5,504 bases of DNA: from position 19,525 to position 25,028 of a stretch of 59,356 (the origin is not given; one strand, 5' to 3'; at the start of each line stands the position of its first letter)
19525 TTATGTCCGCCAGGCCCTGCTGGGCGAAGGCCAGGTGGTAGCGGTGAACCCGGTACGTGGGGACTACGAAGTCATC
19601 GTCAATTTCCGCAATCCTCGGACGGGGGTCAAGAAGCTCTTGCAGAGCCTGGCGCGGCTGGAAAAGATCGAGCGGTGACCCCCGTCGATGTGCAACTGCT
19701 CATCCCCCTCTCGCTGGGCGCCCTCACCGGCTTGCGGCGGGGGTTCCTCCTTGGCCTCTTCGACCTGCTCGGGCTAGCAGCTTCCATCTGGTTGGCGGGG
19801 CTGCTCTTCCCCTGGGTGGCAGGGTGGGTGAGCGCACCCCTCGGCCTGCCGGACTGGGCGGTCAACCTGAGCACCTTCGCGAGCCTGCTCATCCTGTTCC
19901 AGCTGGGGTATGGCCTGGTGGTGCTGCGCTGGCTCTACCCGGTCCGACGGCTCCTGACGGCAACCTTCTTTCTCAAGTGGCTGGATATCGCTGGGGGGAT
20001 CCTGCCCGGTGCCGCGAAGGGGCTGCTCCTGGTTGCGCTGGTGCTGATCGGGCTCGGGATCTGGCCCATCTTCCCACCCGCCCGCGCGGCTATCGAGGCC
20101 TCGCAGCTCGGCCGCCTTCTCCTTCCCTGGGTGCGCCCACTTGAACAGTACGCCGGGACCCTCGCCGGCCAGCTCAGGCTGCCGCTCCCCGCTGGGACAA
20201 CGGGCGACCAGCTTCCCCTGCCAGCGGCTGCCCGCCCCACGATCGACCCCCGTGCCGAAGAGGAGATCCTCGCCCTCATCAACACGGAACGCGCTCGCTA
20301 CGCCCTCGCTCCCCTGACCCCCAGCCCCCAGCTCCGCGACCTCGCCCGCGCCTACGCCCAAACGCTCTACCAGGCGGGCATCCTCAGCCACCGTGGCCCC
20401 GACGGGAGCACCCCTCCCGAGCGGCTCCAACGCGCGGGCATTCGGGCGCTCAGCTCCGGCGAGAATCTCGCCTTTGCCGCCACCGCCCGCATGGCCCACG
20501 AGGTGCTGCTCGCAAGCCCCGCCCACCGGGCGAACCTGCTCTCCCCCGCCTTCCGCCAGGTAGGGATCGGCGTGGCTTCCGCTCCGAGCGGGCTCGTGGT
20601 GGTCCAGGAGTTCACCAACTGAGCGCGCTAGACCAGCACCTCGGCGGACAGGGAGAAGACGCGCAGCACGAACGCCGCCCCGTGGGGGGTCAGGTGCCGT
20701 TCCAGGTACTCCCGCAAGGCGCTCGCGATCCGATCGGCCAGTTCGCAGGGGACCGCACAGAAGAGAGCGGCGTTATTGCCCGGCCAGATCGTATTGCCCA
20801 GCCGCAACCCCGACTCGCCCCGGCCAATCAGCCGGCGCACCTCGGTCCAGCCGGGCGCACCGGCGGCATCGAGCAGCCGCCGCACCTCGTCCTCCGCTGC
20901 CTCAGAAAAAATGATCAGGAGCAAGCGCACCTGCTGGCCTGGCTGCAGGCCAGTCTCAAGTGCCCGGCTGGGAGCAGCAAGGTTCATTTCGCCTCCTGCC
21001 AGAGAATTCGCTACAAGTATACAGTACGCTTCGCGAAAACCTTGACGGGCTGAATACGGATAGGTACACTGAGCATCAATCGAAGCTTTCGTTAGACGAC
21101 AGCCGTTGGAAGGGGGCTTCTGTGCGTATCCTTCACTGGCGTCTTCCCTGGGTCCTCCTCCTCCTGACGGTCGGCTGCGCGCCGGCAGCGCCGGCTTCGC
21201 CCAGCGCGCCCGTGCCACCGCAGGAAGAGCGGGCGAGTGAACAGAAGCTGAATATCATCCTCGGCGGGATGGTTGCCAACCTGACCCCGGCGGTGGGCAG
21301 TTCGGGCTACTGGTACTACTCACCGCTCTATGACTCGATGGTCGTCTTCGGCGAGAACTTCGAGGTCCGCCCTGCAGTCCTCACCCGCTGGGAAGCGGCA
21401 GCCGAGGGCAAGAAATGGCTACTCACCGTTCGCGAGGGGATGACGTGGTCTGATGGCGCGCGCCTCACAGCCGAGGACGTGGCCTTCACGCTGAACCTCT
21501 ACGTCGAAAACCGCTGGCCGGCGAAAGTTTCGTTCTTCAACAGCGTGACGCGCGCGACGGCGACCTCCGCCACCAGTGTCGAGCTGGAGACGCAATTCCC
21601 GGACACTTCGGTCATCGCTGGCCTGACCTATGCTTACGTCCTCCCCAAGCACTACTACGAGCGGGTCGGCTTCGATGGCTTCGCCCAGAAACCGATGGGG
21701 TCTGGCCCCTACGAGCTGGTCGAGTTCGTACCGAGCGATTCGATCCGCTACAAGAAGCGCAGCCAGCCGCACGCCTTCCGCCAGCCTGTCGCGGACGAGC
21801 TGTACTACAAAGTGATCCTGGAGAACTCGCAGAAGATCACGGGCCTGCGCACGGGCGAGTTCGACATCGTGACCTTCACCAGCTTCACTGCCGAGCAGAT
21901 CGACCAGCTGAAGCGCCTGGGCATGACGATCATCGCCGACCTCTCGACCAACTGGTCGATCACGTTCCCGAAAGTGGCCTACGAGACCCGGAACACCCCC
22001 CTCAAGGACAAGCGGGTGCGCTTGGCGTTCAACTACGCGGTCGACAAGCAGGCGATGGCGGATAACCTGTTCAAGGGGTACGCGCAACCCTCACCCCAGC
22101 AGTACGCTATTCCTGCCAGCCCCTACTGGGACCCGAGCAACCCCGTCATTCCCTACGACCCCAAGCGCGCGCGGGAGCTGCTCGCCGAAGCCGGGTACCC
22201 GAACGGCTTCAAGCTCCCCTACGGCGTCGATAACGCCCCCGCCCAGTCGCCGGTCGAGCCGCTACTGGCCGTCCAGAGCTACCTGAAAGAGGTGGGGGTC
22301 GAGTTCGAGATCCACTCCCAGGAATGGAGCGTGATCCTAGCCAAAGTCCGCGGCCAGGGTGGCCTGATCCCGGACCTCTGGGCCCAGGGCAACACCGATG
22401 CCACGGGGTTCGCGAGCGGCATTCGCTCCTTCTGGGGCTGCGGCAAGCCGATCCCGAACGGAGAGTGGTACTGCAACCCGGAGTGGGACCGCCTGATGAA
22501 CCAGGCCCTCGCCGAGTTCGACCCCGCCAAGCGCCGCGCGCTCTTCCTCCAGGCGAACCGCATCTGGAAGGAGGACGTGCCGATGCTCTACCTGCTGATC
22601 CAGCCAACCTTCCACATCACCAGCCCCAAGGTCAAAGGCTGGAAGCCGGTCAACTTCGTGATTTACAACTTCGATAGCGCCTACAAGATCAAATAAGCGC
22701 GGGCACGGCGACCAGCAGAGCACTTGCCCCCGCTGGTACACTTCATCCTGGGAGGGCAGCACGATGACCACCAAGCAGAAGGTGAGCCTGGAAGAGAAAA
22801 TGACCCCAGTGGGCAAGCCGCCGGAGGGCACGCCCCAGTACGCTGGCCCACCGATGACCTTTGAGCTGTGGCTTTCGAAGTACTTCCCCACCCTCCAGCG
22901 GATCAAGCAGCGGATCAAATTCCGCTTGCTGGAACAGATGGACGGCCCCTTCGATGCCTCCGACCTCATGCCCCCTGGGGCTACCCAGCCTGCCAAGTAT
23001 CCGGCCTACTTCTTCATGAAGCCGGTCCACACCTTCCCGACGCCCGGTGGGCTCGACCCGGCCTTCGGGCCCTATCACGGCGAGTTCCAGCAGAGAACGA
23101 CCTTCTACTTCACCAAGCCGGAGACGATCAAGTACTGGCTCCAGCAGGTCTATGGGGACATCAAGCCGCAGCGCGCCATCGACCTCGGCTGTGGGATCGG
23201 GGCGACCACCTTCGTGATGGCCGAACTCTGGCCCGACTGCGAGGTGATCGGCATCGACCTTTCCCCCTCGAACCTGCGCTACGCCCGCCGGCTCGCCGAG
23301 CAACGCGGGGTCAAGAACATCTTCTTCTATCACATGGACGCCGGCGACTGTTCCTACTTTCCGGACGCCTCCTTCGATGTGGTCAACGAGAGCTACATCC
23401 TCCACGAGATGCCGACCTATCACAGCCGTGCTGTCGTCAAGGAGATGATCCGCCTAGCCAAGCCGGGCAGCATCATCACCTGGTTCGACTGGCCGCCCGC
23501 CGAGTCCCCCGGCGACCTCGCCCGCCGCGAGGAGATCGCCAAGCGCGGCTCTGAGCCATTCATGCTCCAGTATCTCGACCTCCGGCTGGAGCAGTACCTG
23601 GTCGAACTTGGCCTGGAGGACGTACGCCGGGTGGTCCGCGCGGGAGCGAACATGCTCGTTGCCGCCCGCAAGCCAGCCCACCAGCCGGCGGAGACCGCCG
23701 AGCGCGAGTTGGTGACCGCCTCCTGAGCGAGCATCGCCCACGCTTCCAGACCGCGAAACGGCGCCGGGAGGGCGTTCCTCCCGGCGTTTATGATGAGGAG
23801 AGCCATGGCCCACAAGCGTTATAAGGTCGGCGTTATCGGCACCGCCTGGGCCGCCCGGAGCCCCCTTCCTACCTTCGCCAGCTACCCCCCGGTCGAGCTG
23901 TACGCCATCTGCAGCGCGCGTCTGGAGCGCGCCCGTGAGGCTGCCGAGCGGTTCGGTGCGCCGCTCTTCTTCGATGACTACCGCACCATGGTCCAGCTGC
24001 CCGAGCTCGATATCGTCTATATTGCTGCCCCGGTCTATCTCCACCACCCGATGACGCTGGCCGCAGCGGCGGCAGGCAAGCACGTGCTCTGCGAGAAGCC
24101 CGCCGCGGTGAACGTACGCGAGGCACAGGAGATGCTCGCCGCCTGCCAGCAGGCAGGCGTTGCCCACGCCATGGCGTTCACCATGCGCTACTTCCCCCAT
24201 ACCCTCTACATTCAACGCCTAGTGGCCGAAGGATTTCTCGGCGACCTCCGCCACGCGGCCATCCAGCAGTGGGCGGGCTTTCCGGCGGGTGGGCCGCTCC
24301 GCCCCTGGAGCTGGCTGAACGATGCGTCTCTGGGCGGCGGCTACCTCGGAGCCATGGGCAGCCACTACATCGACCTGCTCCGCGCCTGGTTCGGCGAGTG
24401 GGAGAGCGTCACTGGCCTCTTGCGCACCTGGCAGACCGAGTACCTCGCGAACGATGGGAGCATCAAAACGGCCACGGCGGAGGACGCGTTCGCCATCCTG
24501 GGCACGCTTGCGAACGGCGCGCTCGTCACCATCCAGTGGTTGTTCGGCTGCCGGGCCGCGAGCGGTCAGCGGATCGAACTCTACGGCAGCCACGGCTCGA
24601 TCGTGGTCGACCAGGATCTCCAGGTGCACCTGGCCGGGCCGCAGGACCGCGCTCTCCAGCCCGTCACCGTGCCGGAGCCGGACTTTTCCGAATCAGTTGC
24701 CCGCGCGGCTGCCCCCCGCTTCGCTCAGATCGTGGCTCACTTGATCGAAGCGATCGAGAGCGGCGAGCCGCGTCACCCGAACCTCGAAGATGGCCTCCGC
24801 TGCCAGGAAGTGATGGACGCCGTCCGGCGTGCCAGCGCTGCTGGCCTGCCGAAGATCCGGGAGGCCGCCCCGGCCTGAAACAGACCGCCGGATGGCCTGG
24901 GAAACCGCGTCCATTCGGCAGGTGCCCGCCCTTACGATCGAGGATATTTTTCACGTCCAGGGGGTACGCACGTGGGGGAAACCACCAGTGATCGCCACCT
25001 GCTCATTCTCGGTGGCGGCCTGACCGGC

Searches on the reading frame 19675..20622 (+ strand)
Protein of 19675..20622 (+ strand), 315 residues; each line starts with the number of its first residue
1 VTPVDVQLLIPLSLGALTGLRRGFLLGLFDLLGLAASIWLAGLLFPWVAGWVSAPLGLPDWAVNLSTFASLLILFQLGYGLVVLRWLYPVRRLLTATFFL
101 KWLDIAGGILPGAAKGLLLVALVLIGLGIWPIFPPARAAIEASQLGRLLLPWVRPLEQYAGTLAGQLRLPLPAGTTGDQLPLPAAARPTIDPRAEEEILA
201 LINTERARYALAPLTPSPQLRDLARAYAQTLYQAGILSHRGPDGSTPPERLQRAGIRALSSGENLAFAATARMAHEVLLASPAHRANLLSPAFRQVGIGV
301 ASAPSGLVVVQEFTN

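Call 56: search_protein_families(library=pfam, proteins=[window:19675-20622:+], max_evalue=0.0001)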
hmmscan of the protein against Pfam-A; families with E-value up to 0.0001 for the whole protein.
window:19675-20622:+ (315 aa): 2 families
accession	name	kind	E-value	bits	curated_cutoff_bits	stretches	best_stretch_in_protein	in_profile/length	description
PF00188.32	CAP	-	4.5e-15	57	21.1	1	199-313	1-117/117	Cysteine-rich secretory protein family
PF02674.22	Colicin_V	-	8.9e-11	42.4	29.3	1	4-145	1-135/144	Colicin V production protein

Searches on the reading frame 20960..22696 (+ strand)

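Call 56: search_protein_families(library=pfam, proteins=[window:20960-22696:+], max_evalue=0.0001)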
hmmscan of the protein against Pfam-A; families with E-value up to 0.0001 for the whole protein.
window:20960-22696:+ (578 aa): 1 family
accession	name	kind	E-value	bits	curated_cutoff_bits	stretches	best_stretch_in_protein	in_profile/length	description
PF00496.27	SBP_bac_5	-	4.5e-63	214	32.4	1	135-487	1-359/368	Bacterial extracellular solute-binding proteins, family 5 Middle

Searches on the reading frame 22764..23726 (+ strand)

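Call 56: search_protein_families(library=pfam, proteins=[window:22764-23726:+], max_evalue=0.0001)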
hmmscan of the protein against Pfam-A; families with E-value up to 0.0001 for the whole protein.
window:22764-23726:+ (320 aa): 10 families
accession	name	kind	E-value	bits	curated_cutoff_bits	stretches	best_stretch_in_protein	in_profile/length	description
PF13847.12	Methyltransf_31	-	4.3e-21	75.6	27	1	137-239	6-108/145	Methyltransferase domain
PF13649.12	Methyltransf_25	-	3.2e-19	69.8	27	1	139-235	2-96/97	Methyltransferase domain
PF08241.18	Methyltransf_11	-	8.6e-16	58.8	21.2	1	140-238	2-93/95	Methyltransferase domain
PF08242.18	Methyltransf_12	-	1.1e-13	52.1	30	1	139-237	1-97/98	Methyltransferase domain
PF01209.24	Ubie_methyltran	-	1.2e-11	44.9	20.1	1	125-239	38-150/233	ubiE/COQ5 methyltransferase family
PF02390.23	Methyltransf_4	-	8.7e-08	32.3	24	1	138-204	5-73/173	Putative methyltransferase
PF13489.12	Methyltransf_23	-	2.4e-06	27.8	27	1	132-238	20-114/164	Methyltransferase domain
PF05175.20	MTS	-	2.9e-06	27.5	23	1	135-208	32-103/170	Methyltransferase small domain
PF24675.1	NpmA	-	3.5e-05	23.6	60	0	138-193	27-86/214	16S rRNA (adenine(1408)-N(1))-methyltransferase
PF01135.25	PCMT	-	5.5e-05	23.5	20.3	1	133-217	71-156/210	Protein-L-isoaspartate(D-aspartate) O-methyltransferase (PCMT)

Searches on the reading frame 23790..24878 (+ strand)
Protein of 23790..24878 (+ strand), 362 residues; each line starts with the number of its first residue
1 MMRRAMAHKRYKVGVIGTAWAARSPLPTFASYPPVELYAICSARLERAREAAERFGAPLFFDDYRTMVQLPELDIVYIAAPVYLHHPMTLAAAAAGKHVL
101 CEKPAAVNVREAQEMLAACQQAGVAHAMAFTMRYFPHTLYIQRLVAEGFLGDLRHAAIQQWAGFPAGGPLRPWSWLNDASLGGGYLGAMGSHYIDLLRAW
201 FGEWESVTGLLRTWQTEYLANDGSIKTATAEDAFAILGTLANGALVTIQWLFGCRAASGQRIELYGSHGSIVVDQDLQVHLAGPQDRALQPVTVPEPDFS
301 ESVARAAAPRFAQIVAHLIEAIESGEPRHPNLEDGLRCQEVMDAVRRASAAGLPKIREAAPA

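Call 56: search_protein_families(library=pfam, proteins=[window:23790-24878:+], max_evalue=0.0001)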
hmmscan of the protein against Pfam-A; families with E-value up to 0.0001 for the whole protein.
window:23790-24878:+ (362 aa): 3 families
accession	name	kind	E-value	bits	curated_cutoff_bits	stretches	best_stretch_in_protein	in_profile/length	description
PF01408.29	GFO_IDH_MocA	-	6e-26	91.9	24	1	12-126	2-116/120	Oxidoreductase family, NAD-binding Rossmann fold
PF22725.1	GFO_IDH_MocA_C3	-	1.3e-24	87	27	1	140-272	3-124/124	GFO/IDH/MocA C-terminal domain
PF02894.22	GFO_IDH_MocA_C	-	3.8e-19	69.8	22.9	1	144-351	3-212/218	Oxidoreductase family, C-terminal alpha/beta domain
